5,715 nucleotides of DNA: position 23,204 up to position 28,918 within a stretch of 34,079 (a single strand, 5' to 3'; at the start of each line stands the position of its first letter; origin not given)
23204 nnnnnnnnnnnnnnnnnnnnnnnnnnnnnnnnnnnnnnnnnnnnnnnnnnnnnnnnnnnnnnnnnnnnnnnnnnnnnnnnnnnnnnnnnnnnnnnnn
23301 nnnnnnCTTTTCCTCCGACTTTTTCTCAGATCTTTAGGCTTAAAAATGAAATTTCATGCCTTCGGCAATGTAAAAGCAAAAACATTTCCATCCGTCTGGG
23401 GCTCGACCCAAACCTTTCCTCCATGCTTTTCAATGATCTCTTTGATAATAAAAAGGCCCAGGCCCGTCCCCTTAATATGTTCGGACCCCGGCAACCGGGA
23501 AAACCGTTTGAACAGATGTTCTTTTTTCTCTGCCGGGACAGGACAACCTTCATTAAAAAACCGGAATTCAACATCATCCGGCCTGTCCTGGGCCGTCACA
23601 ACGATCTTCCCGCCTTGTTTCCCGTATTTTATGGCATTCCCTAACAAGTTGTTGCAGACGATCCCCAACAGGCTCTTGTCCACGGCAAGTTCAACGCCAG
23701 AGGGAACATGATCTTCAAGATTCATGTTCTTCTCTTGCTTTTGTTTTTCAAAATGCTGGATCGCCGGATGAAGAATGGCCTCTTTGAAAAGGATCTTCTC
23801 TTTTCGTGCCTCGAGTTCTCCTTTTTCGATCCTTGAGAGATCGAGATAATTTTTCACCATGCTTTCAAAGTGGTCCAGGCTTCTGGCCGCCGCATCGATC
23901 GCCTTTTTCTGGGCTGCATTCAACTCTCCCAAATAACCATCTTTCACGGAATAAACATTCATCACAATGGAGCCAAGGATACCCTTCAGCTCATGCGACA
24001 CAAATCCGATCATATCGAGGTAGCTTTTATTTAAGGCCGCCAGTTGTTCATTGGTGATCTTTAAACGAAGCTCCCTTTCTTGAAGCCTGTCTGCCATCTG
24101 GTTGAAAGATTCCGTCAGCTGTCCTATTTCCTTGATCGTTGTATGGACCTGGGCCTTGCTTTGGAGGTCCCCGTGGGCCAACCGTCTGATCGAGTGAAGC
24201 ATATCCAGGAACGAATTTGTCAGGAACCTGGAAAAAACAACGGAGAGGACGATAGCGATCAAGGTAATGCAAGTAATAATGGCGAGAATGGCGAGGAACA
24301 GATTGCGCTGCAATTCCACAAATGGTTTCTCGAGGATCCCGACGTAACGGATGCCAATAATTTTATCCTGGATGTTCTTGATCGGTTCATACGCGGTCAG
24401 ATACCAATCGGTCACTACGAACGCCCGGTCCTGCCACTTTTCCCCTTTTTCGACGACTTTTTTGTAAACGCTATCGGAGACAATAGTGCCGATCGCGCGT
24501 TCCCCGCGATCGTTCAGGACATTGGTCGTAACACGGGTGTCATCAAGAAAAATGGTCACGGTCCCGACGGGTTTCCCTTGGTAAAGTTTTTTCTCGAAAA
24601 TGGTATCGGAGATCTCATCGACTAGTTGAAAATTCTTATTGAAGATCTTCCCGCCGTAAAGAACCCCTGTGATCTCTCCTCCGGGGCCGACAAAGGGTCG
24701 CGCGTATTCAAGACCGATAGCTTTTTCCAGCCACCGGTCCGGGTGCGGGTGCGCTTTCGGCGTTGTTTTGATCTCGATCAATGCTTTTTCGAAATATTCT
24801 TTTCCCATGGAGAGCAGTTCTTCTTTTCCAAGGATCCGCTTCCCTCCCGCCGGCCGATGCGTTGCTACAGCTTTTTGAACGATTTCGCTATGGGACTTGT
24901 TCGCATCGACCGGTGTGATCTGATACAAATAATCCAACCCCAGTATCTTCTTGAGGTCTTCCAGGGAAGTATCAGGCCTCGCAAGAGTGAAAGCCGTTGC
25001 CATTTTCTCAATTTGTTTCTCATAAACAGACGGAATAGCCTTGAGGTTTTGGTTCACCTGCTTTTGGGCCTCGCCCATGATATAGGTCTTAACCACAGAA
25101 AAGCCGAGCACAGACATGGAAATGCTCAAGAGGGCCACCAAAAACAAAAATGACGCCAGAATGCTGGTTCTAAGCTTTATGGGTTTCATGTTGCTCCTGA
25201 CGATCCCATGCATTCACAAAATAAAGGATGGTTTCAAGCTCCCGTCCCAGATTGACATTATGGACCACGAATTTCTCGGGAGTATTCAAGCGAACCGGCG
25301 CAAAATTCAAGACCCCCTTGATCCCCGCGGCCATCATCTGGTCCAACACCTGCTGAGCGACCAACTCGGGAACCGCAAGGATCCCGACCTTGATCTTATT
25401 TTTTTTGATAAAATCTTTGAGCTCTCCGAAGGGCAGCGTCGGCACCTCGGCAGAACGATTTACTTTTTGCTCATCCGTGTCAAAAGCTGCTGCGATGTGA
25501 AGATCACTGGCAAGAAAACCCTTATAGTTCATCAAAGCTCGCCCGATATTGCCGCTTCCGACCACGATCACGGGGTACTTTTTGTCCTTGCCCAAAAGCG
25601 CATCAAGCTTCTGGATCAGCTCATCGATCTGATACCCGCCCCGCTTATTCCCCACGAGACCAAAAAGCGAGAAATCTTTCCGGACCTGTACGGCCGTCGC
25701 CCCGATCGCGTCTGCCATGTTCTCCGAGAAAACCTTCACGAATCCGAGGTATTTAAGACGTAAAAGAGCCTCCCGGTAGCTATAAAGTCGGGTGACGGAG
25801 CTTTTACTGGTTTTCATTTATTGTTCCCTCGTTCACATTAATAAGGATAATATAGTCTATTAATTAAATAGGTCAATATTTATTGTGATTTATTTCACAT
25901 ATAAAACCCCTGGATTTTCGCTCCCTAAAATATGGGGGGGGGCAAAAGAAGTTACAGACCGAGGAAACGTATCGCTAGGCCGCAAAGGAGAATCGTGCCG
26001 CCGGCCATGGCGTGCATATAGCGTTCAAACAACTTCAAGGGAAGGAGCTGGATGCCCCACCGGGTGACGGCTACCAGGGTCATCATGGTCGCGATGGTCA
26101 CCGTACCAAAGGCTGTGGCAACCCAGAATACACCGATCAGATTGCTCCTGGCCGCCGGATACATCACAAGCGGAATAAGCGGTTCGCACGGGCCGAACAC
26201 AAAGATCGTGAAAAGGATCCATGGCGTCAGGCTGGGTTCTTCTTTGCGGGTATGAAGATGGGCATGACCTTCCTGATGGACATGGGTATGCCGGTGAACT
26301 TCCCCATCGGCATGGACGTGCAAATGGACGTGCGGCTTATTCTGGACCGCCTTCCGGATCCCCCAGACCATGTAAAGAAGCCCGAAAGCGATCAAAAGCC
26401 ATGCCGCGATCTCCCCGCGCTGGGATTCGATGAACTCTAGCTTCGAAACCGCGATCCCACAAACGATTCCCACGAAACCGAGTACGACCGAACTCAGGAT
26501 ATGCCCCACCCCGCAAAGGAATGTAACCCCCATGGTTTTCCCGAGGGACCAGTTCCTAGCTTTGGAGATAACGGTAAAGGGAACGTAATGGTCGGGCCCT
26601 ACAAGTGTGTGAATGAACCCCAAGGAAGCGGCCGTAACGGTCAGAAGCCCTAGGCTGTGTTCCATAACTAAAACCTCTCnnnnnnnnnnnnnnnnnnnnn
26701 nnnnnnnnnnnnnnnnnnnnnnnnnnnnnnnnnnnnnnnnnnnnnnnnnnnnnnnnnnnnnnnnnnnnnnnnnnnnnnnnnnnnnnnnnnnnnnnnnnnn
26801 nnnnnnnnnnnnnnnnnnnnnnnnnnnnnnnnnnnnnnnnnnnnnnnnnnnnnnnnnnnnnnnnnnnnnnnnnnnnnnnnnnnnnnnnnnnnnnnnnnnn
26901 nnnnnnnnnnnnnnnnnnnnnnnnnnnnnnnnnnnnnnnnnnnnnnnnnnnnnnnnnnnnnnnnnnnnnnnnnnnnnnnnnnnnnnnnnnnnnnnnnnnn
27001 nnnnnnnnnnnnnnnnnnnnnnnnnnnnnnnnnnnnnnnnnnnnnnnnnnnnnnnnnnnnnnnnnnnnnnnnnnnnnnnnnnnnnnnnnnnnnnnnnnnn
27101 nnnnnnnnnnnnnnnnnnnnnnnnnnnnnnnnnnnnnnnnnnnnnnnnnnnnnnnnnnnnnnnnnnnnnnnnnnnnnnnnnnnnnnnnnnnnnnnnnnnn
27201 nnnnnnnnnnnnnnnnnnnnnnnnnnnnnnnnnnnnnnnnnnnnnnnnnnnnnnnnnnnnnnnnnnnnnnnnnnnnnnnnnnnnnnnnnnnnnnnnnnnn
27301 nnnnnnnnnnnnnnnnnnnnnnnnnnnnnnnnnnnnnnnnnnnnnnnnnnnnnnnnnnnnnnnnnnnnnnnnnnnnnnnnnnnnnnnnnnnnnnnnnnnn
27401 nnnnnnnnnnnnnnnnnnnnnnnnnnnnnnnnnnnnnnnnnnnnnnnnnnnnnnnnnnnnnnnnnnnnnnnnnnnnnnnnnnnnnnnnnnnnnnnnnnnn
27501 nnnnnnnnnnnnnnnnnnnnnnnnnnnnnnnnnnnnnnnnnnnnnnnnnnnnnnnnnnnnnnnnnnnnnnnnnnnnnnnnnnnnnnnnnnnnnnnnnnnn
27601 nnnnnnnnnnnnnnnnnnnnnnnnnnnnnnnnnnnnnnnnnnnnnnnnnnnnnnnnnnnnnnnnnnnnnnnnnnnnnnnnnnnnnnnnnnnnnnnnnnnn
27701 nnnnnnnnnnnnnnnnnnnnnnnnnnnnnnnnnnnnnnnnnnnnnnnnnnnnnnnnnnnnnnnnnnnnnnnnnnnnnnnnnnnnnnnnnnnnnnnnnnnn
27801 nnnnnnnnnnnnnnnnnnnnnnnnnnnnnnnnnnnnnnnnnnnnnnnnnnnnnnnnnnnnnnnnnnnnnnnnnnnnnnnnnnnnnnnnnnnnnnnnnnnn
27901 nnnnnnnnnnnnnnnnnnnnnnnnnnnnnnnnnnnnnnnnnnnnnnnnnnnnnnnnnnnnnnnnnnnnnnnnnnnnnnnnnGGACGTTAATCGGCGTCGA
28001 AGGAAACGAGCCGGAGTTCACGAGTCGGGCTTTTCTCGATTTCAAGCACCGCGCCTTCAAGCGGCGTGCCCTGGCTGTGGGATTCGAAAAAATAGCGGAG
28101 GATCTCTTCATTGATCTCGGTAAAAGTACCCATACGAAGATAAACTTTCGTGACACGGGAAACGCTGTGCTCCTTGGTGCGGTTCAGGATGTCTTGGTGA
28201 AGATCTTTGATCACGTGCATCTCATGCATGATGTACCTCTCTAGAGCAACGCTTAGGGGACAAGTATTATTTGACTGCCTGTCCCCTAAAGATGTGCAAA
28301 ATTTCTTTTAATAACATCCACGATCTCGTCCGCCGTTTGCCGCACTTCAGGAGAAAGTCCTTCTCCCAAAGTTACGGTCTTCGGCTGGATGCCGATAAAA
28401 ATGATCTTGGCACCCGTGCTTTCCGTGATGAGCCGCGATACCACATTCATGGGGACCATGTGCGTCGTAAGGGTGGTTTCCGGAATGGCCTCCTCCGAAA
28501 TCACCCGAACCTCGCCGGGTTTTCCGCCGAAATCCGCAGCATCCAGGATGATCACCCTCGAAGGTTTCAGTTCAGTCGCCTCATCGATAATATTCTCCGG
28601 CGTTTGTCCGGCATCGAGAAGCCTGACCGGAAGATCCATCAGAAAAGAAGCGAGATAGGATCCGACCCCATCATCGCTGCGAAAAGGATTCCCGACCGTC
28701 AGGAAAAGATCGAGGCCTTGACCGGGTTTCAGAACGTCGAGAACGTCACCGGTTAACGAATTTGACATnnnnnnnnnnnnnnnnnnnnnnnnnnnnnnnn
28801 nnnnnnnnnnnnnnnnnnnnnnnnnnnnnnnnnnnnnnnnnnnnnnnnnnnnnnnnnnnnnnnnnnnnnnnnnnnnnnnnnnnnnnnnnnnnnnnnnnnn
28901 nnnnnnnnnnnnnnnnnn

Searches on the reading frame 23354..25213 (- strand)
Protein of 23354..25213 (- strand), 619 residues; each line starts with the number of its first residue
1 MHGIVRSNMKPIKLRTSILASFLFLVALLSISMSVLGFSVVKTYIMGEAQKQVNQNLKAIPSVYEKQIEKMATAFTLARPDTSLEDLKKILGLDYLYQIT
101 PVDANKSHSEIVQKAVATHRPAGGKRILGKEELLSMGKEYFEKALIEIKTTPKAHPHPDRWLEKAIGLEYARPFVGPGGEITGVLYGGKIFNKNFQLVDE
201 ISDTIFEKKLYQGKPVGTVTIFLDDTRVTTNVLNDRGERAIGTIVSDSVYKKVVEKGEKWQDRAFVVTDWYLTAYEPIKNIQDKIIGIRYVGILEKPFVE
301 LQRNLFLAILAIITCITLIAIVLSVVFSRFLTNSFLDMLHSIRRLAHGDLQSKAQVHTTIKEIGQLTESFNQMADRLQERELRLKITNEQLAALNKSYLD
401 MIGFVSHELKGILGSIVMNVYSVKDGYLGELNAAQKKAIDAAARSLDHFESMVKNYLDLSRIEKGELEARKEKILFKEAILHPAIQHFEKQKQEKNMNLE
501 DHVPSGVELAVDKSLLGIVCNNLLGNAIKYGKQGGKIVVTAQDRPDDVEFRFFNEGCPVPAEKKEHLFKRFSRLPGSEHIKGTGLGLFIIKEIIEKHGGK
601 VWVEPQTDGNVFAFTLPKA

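Call 29: search_protein_families(library=pfam, proteins=[window:23354-25213:-], max_evalue=0.00001)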
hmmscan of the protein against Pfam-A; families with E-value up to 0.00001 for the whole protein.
window:23354-25213:- (619 aa): 5 families
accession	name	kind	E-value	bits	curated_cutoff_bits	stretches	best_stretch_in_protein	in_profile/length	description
PF17202.10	sCache_3_3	-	2.1e-31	108.9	28.8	1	191-302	3-104/107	Single cache domain 3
PF17201.10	Cache_3-Cache_2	-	5.1e-23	82.2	27.7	1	185-304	72-193/299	Cache 3/Cache 2 fusion domain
PF02518.31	HATPase_c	-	6.8e-22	78.5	26.4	1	512-618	2-109/111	Histidine kinase-, DNA gyrase B-, and HSP90-like ATPase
PF00672.30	HAMP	-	2e-10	41.3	25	1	327-379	2-53/53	HAMP domain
PF00512.31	HisKA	-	5.5e-08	33.2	26.9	1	401-465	5-66/66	His Kinase A (phospho-acceptor) domain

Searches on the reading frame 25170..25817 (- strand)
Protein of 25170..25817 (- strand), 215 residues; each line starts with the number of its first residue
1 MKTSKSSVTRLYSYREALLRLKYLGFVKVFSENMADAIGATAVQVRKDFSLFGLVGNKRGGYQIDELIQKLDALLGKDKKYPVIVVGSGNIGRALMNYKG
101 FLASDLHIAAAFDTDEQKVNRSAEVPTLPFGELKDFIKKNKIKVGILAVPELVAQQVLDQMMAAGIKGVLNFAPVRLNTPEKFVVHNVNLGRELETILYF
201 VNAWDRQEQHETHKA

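Call 29: search_protein_families(library=pfam, proteins=[window:25170-25817:-], max_evalue=0.00001)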
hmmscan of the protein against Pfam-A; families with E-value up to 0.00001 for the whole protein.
window:25170-25817:- (215 aa): 2 families
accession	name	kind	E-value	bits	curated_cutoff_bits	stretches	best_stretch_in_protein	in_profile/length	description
PF02629.25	CoA_binding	-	1.4e-17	64.6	22.3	1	78-175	1-97/97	CoA binding domain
PF06971.19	Put_DNA-bind_N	-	2.5e-09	37.5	27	1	4-50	3-49/49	Putative DNA-binding protein N-terminus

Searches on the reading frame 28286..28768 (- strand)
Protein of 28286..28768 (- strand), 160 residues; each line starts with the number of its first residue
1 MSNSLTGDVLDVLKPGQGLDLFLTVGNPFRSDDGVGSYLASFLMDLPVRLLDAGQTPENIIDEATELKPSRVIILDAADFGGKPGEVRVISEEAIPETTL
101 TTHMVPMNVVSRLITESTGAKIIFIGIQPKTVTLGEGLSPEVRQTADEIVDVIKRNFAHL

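Call 30: search_protein_families(library=pfam, proteins=[window:28286-28768:-], max_evalue=0.00001)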
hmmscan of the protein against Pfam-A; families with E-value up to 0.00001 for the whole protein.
window:28286-28768:- (160 aa): 1 family
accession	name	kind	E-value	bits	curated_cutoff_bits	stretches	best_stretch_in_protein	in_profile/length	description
PF01750.23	HycI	-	2.2e-19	70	23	1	47-153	16-127/130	Hydrogenase maturation protease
